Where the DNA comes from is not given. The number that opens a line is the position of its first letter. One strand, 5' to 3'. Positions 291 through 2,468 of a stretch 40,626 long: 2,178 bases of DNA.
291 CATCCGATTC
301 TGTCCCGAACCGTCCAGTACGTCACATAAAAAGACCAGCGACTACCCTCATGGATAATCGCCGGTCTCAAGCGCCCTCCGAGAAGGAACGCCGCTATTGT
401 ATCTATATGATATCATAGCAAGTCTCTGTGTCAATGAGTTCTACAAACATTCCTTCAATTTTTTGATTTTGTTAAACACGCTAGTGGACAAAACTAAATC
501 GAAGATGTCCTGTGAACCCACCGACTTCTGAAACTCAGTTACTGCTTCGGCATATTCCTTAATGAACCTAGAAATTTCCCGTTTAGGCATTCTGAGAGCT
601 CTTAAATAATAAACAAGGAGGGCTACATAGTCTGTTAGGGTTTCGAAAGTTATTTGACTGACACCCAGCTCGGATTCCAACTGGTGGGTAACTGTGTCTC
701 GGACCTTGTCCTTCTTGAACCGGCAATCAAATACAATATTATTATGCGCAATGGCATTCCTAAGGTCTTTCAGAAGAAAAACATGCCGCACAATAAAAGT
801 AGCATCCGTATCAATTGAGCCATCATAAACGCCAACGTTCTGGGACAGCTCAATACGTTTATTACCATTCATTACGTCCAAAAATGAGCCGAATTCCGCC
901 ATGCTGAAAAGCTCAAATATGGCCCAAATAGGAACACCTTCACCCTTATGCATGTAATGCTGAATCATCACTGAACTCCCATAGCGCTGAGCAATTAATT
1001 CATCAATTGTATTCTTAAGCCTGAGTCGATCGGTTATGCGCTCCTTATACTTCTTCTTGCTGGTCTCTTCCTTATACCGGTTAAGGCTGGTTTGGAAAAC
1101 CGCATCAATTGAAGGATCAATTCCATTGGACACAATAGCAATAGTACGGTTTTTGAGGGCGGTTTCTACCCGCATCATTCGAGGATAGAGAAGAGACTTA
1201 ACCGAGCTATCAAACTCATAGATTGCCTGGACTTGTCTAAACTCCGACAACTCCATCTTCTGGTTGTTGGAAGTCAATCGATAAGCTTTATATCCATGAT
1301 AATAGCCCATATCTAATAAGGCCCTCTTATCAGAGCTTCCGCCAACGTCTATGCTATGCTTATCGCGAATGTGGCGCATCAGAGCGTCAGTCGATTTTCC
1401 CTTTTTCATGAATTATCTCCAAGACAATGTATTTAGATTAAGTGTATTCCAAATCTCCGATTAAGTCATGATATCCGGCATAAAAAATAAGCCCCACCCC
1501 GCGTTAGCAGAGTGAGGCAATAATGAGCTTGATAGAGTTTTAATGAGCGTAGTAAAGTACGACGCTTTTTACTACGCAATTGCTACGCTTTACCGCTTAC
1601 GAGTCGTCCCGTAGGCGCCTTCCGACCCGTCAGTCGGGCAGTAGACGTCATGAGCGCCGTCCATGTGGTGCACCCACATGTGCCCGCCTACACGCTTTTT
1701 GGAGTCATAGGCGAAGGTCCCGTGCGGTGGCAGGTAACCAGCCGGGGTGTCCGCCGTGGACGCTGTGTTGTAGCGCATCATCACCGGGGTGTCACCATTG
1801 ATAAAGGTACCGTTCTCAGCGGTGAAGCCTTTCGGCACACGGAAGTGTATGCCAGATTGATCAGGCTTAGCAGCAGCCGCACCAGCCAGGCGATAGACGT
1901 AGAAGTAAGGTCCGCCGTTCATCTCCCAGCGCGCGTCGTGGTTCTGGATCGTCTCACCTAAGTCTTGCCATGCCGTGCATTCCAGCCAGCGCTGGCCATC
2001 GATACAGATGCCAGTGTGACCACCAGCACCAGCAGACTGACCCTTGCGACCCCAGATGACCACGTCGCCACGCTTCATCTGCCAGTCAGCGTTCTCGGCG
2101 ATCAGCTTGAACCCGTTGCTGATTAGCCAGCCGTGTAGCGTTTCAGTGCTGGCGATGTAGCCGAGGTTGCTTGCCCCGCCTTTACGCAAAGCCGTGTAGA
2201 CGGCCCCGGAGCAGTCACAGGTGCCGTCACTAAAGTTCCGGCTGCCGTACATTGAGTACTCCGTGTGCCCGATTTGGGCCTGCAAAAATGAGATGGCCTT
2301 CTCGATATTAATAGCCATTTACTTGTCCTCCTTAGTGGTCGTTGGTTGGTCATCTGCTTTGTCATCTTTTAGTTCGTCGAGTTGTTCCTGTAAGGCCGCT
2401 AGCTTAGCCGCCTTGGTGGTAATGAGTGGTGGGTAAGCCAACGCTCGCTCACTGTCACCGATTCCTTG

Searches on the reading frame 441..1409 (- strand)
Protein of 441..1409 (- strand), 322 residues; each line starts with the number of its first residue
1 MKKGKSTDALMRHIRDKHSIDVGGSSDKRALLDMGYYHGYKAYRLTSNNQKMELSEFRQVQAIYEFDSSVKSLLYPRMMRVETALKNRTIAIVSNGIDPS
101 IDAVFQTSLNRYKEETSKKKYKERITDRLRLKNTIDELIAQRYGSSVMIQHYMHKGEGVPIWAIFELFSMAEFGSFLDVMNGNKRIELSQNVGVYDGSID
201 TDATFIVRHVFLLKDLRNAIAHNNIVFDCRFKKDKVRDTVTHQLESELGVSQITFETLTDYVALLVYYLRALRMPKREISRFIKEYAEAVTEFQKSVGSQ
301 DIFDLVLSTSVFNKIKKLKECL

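Call 20: search_protein_families(library=pfam, proteins=[window:441-1409:-], max_evalue=0.001)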
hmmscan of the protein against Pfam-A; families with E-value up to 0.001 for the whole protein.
window:441-1409:- (322 aa): 1 family
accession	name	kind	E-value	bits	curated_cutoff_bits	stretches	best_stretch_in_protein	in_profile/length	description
PF07751.16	Abi_2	-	5e-28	99.1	25.6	1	30-228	2-184/184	Abi-like protein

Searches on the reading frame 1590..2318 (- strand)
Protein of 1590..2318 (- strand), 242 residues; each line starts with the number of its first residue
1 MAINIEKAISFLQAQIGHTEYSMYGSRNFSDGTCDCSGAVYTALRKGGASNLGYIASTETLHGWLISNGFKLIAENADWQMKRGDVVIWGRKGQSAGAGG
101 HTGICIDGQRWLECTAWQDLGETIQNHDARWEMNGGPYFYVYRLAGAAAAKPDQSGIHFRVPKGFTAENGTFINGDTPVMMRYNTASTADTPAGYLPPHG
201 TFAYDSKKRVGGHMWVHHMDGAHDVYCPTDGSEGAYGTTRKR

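Call 83: search_protein_families(library=pfam, proteins=[window:1590-2318:-], max_evalue=0.001)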
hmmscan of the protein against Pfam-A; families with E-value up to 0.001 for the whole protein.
window:1590-2318:- (242 aa): 3 families
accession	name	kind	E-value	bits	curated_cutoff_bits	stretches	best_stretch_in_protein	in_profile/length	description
PF05382.19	Amidase_5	-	8.4e-38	129.9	21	1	4-148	1-139/142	Bacteriophage peptidoglycan hydrolase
PF08460.16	SH3_5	-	1.5e-06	28.6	22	1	167-217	4-55/68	Bacterial SH3 domain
PF00877.26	NLPC_P60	-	0.00016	22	23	1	20-115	3-81/105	NlpC/P60 family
